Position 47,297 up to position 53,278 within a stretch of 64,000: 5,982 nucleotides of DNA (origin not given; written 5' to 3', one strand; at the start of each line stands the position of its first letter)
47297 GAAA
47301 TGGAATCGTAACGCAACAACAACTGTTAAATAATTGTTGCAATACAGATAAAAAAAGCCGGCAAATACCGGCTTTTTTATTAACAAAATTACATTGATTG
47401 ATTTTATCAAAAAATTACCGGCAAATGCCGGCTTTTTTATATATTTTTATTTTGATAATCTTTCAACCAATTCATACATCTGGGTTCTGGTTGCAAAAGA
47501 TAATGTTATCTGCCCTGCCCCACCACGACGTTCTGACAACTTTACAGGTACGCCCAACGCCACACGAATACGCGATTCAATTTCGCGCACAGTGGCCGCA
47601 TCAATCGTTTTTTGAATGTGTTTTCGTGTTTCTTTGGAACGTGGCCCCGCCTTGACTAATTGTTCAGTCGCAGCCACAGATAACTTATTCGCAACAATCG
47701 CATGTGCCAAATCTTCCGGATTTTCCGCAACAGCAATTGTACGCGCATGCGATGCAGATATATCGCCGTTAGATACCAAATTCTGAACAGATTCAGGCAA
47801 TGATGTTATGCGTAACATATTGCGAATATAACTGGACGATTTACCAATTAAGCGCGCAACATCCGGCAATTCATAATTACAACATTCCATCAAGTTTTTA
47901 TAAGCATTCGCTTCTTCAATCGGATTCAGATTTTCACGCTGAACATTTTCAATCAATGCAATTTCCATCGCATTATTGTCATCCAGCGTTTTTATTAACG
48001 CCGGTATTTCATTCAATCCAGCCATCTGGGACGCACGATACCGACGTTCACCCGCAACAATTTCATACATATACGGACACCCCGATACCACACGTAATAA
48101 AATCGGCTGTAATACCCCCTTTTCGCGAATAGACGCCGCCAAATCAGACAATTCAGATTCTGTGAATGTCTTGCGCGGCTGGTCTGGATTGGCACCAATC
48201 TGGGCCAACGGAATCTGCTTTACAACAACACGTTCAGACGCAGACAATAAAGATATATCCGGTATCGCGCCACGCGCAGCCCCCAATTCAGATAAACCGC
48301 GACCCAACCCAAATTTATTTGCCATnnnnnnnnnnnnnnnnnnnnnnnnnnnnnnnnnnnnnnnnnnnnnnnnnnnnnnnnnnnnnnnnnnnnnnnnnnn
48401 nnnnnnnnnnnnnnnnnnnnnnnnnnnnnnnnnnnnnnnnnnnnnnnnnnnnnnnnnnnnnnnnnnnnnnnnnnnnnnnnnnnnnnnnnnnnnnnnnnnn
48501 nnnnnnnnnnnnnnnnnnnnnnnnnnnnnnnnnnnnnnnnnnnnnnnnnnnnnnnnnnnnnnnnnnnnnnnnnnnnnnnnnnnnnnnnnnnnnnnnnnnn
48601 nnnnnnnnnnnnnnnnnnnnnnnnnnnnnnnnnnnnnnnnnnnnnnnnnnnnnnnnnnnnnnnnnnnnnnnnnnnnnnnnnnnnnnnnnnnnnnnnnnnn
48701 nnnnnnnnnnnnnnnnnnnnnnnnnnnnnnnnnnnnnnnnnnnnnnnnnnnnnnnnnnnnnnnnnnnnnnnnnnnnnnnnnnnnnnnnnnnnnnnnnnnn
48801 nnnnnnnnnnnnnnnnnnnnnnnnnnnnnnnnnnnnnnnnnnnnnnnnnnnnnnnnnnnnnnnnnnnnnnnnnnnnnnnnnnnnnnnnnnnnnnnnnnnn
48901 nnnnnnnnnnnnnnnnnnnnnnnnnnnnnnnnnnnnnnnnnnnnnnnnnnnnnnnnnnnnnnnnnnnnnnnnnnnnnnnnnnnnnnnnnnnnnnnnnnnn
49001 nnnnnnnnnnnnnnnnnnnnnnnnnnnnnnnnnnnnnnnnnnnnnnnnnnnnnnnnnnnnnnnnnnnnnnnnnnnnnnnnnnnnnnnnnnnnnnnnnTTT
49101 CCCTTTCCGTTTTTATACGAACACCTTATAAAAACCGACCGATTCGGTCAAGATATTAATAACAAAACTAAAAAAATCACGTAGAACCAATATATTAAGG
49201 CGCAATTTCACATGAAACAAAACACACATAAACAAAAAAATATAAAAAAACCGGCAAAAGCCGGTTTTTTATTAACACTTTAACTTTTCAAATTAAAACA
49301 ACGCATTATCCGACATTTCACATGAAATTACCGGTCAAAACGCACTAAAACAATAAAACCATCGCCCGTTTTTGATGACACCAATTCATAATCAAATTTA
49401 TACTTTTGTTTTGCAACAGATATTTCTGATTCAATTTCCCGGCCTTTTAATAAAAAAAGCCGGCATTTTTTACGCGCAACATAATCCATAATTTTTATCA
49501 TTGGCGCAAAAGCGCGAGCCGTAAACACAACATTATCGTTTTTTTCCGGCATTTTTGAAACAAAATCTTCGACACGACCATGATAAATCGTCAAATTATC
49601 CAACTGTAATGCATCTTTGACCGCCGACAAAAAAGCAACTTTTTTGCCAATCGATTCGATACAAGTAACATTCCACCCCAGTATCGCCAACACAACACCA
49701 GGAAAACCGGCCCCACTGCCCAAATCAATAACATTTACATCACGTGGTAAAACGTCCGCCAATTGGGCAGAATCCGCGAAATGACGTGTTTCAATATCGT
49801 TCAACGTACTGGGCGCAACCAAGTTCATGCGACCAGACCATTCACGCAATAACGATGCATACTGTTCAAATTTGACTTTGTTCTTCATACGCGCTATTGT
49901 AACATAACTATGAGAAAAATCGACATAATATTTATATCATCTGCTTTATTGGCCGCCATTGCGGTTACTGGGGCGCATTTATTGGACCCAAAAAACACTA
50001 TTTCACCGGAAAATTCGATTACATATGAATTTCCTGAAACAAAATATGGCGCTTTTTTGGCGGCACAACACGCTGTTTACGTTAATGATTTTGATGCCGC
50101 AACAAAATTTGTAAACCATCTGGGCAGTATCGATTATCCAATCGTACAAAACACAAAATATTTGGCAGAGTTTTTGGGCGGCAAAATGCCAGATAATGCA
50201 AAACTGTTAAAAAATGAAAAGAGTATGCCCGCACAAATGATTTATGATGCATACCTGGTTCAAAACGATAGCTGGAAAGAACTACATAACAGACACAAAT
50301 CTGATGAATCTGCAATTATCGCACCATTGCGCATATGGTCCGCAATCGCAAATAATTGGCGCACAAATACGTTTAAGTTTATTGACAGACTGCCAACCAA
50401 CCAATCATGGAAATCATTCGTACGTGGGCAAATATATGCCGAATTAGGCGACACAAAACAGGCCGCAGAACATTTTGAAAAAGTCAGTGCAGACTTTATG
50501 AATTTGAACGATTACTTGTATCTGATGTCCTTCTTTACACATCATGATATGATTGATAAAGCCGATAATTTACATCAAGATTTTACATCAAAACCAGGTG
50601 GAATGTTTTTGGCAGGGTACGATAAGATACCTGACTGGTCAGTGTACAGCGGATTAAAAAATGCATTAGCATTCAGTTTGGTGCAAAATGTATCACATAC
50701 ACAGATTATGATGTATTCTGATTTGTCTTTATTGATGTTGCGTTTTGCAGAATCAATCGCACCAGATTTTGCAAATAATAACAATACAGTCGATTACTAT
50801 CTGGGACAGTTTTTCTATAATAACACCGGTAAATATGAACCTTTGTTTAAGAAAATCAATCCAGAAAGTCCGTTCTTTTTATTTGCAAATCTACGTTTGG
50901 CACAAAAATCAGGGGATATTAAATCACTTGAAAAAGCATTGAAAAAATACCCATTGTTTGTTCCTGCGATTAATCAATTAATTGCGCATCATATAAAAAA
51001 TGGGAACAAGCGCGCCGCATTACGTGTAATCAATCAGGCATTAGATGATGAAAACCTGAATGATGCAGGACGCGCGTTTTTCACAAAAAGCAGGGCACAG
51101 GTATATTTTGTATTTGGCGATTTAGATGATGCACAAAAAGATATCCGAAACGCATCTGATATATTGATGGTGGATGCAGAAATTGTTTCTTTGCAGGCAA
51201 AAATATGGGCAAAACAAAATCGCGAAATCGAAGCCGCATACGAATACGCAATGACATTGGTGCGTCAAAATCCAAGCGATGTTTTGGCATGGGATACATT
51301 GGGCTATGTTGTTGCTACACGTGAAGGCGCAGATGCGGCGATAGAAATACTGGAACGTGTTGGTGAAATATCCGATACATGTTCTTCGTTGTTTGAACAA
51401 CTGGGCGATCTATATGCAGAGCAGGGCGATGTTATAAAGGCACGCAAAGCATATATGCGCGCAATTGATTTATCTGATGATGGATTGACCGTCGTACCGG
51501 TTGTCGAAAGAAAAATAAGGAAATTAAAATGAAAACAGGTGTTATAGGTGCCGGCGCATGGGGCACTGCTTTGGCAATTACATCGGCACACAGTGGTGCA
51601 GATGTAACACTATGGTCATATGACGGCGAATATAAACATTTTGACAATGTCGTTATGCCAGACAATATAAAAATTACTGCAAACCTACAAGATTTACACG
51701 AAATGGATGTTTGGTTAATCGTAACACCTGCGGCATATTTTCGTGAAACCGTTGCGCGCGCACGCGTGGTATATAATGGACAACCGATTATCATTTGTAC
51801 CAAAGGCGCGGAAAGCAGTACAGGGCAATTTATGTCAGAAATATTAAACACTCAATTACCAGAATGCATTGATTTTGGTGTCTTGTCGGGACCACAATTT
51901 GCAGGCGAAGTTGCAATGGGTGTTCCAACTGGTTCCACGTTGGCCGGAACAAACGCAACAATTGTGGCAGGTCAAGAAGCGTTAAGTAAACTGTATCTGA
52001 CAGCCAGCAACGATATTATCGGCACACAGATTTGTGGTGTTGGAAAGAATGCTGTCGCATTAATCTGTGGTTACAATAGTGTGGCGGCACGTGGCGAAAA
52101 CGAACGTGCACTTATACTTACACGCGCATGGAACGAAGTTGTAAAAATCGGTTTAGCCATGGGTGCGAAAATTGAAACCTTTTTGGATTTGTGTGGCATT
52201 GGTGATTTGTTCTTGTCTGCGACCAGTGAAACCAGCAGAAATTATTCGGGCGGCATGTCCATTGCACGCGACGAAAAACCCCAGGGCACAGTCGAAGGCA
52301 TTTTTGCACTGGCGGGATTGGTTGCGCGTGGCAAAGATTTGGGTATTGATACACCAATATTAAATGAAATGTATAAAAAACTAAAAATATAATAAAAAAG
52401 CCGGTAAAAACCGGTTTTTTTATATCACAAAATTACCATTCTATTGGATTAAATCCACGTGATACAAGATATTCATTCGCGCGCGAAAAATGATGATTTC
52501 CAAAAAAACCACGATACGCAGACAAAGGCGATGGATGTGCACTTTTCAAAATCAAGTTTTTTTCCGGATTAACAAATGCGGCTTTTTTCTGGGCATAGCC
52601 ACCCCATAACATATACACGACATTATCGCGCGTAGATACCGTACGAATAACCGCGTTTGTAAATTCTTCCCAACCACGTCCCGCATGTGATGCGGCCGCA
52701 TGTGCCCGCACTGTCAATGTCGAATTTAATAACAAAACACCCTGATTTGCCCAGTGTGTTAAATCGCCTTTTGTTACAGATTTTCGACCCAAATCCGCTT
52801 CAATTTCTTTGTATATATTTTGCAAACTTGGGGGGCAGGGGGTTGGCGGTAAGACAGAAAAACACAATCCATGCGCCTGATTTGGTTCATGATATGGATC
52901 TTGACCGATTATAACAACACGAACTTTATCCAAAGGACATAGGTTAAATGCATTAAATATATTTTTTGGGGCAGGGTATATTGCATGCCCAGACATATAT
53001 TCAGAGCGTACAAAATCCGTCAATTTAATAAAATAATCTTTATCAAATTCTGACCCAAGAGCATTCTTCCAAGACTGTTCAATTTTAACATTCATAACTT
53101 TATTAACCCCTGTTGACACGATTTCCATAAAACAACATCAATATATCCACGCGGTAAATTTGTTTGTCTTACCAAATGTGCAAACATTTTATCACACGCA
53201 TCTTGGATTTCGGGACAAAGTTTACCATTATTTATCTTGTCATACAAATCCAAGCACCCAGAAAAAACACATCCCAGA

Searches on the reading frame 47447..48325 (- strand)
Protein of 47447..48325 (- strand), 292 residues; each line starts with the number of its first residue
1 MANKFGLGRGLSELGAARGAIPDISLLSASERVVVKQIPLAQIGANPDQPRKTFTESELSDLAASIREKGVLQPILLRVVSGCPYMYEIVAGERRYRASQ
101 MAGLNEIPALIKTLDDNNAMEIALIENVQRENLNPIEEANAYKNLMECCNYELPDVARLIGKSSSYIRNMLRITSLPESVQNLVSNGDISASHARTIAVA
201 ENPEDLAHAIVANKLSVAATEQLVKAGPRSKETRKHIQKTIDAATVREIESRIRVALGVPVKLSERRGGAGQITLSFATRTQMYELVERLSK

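Call 80: search_protein_families(library=pfam, proteins=[window:47447-48325:-], max_evalue=0.0001)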
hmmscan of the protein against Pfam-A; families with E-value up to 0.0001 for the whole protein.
window:47447-48325:- (292 aa): 3 families
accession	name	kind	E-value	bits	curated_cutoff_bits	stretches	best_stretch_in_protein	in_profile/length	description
PF02195.25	ParB_N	-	6.7e-34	116.3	26.3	1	35-129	3-95/95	ParB N-terminal domain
PF17762.8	HTH_ParB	-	8e-27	93.8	22.6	1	131-226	1-99/102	ParB HTH domain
PF23433.1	DUF7119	-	1.7e-05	25.2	30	1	163-225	60-124/141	Family of unknown function (DUF7119)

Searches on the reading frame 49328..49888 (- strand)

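Call 80: search_protein_families(library=pfam, proteins=[window:49328-49888:-], max_evalue=0.0001)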
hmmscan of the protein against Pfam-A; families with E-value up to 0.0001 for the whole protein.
window:49328-49888:- (186 aa): 2 families
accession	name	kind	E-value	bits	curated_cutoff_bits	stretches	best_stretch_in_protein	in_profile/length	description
PF02527.21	GidB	-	1.7e-39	135.6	27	1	6-170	4-170/184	rRNA small subunit methyltransferase G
PF03848.20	TehB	-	5e-05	23.2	20.4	1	50-106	31-87/193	Tellurite resistance protein TehB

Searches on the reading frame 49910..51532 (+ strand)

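Call 57: search_protein_families(library=pfam, proteins=[window:49910-51532:+], max_evalue=0.00001)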
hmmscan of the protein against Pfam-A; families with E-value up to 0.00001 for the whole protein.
window:49910-51532:+ (540 aa): 7 families
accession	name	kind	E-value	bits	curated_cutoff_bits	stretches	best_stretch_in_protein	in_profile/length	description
PF07719.23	TPR_2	-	2.3e-11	43.3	27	0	497-522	6-31/34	Tetratricopeptide repeat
PF13428.12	TPR_14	-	9.7e-10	38.6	23.5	0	496-521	5-30/44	Tetratricopeptide repeat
PF13181.12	TPR_8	-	1.6e-08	34.5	25.7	0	496-522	5-31/34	Tetratricopeptide repeat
PF09976.15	TPR_21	-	1.9e-08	34.7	25.5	0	428-539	83-191/193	Tetratricopeptide repeat-like domain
PF00515.34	TPR_1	-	5.2e-08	32.8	27.8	0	172-192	7-27/34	Tetratricopeptide repeat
PF13424.12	TPR_12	-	1.3e-07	32.1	30.1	0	475-521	27-74/77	Tetratricopeptide repeat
PF14559.12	TPR_19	-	2.1e-06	28.4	25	0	338-382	12-56/68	Tetratricopeptide repeat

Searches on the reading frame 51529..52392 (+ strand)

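Call 80: search_protein_families(library=pfam, proteins=[window:51529-52392:+], max_evalue=0.0001)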
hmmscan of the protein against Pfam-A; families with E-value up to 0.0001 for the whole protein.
window:51529-52392:+ (287 aa): 3 families
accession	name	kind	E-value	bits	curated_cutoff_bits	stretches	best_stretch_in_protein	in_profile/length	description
PF07479.19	NAD_Gly3P_dh_C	-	5.5e-28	98.4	25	1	162-283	1-129/142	NAD-dependent glycerol-3-phosphate dehydrogenase C-terminus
PF01210.29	NAD_Gly3P_dh_N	-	6.3e-28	98.2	23.1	1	4-143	3-155/158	NAD-dependent glycerol-3-phosphate dehydrogenase N-terminus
PF20618.3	GPD_NAD_C_bact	-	1.1e-07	32.7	27.6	1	222-280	1-65/66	Bacterial GPD, NAD-dependent C-terminal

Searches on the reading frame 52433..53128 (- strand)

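Call 80: search_protein_families(library=pfam, proteins=[window:52433-53128:-], max_evalue=0.0001)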
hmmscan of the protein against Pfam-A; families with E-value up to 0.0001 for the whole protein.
window:52433-53128:- (231 aa): 1 family
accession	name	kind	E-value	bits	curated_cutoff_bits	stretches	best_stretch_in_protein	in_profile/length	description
PF03167.25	UDG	-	1.7e-18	67.5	24.3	1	62-221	2-140/141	Uracil DNA glycosylase superfamily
